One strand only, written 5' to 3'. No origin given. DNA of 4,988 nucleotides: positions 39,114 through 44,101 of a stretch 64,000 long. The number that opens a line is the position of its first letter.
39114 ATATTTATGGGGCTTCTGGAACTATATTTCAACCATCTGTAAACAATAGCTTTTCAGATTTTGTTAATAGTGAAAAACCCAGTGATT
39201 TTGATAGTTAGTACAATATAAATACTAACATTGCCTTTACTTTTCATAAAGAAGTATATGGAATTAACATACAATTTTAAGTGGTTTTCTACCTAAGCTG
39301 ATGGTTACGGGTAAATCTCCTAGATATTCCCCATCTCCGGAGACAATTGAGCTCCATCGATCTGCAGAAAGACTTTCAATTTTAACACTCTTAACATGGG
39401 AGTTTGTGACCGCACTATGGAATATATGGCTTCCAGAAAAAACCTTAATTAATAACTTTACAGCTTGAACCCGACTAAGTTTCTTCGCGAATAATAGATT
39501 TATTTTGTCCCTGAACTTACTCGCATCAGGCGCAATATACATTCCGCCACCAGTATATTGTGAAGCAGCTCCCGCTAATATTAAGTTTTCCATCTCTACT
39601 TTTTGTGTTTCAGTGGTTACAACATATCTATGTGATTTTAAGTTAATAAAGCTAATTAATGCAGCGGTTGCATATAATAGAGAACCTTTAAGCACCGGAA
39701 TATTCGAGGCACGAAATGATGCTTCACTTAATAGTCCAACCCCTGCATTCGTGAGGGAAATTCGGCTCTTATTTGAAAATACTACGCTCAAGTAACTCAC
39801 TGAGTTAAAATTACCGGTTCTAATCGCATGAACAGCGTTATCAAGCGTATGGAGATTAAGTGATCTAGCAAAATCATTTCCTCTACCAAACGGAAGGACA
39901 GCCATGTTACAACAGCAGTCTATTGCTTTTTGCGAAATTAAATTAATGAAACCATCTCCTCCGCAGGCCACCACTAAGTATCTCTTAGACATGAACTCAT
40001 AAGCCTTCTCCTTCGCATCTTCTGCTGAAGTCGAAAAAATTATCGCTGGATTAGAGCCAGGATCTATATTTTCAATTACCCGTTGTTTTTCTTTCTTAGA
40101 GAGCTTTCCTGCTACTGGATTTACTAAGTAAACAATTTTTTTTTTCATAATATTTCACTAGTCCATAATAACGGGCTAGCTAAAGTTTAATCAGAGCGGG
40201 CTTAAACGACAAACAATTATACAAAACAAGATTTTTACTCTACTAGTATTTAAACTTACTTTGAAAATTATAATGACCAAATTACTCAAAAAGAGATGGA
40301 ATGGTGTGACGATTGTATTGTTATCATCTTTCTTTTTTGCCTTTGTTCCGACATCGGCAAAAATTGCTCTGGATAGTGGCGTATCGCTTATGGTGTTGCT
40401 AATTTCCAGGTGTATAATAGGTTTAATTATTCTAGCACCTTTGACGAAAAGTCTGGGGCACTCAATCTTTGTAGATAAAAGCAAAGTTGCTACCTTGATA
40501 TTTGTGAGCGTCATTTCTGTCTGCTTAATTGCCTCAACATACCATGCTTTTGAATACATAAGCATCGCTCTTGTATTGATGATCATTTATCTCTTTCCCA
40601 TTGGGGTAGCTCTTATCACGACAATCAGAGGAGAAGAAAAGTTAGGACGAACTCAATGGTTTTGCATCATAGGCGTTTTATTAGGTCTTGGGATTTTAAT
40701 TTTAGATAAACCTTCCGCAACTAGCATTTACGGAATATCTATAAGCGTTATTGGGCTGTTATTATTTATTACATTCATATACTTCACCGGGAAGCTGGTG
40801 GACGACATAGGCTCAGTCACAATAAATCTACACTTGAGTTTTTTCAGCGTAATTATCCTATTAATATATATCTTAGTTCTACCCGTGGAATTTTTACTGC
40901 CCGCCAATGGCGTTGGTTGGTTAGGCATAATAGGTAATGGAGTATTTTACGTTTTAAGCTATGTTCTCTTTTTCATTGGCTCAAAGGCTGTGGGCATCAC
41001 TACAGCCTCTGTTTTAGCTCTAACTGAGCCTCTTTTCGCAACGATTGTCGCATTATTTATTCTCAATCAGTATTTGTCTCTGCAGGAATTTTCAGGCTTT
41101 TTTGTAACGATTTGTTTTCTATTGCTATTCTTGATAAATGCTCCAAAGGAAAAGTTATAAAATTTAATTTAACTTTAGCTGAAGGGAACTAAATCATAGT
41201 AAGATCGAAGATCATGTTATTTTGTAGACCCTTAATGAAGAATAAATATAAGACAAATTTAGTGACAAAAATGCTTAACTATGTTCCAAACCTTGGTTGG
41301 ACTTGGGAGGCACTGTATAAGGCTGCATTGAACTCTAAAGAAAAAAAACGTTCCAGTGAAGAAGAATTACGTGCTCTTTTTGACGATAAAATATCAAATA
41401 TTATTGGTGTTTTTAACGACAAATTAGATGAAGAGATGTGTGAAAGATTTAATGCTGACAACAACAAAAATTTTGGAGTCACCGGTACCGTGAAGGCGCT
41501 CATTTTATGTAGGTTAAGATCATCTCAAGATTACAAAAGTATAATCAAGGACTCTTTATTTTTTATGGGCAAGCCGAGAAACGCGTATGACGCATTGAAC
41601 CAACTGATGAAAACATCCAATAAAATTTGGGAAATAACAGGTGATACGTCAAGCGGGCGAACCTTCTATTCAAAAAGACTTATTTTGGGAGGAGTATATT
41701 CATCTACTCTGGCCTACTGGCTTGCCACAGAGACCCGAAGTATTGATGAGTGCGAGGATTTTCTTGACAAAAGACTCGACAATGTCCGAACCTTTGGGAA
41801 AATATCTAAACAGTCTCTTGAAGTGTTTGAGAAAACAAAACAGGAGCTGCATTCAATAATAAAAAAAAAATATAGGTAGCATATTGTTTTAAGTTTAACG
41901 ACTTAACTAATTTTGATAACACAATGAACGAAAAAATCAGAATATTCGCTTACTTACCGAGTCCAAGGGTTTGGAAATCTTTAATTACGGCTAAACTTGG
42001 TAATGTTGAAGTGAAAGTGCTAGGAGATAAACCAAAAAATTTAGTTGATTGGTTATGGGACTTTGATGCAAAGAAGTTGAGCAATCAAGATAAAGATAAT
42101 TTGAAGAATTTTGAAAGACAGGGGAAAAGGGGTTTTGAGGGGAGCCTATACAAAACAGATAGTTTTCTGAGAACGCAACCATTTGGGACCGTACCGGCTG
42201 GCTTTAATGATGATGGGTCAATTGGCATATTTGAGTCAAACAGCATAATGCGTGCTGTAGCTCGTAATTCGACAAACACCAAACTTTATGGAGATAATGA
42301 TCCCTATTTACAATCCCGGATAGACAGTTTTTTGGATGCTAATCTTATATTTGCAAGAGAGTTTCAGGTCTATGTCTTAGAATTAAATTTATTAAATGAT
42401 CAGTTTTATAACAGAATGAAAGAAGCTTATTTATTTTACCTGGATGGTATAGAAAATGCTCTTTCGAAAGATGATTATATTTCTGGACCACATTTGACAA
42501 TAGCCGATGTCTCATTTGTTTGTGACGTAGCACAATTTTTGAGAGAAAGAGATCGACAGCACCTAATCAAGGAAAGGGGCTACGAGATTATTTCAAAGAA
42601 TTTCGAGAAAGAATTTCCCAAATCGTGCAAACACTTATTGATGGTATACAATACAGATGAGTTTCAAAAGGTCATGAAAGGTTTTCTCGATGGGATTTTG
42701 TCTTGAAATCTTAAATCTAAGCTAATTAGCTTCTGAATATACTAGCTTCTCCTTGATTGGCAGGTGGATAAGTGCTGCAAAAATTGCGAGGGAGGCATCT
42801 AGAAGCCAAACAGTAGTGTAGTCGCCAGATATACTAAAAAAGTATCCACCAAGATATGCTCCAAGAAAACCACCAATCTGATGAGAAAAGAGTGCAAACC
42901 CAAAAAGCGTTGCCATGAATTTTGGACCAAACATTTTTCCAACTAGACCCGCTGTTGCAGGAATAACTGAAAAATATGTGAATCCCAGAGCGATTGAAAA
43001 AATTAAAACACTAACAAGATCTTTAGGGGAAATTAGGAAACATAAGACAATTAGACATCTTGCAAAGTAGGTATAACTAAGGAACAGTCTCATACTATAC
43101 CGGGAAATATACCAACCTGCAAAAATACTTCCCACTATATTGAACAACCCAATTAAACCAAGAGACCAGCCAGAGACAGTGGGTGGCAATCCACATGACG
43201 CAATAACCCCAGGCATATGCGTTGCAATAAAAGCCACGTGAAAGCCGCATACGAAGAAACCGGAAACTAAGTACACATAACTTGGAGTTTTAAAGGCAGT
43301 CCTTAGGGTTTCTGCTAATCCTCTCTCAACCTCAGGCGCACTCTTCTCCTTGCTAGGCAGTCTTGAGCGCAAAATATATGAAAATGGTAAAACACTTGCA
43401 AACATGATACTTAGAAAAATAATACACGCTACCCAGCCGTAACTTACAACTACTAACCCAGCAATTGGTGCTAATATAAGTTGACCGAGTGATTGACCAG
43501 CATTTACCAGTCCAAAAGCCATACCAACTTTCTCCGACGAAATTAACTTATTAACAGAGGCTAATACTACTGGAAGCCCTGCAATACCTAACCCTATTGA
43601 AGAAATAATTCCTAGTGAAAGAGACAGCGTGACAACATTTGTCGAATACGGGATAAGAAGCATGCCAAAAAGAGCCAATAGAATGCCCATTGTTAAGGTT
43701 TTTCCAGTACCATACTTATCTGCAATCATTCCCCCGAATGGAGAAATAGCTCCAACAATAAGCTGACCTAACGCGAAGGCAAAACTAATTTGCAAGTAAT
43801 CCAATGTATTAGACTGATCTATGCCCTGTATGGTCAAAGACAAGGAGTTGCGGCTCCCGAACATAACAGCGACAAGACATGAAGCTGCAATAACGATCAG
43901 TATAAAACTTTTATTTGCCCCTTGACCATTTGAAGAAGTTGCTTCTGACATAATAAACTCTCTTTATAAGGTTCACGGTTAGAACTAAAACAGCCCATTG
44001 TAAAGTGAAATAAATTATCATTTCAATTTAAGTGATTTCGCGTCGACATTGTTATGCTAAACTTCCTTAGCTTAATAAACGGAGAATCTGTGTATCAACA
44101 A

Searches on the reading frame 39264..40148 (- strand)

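Call 65: search_protein_families(library=pfam, proteins=[window:39264-40148:-], max_evalue=0.00001)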
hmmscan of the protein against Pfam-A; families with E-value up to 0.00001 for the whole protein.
window:39264-40148:- (294 aa): 2 families
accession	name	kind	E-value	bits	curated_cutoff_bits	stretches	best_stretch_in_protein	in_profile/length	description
PF19279.4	YegS_C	-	1.6e-24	86.9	27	1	138-292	6-156/158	YegS C-terminal NAD kinase beta sandwich-like domain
PF00781.29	DAGK_cat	-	1.7e-15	57.2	23.6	1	5-120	2-123/125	Diacylglycerol kinase catalytic domain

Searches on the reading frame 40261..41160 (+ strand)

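Call 65: search_protein_families(library=pfam, proteins=[window:40261-41160:+], max_evalue=0.00001)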
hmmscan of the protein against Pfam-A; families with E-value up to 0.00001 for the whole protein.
window:40261-41160:+ (299 aa): 1 family
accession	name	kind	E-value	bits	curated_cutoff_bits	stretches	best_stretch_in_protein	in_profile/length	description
PF00892.27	EamA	-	3.1e-23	83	28.2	2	14-147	2-134/135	EamA-like transporter family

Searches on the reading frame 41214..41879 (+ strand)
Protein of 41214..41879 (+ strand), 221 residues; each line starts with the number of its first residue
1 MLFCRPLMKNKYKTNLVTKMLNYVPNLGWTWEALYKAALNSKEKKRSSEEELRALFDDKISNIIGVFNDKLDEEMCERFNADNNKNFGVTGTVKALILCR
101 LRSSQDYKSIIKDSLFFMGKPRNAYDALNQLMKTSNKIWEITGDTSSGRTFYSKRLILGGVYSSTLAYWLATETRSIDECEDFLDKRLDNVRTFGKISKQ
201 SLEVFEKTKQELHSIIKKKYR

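Call 65: search_protein_families(library=pfam, proteins=[window:41214-41879:+], max_evalue=0.00001)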
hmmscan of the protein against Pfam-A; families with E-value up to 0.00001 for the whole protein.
window:41214-41879:+ (221 aa): 1 family
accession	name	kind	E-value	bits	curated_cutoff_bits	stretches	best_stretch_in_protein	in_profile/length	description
PF08511.16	COQ9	-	1.3e-19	70.1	20.5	1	126-195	3-72/72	COQ9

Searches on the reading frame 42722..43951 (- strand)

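Call 65: search_protein_families(library=pfam, proteins=[window:42722-43951:-], max_evalue=0.00001)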
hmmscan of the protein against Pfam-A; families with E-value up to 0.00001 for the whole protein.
window:42722-43951:- (409 aa): 2 families
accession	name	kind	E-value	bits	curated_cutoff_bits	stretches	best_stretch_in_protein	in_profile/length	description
PF07690.21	MFS_1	-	2.7e-38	132.2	33.4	1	25-365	3-347/347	Major Facilitator Superfamily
PF12832.13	MFS_1_like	-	8.3e-08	32.1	25.2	1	49-376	30-366/373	MFS_1 like family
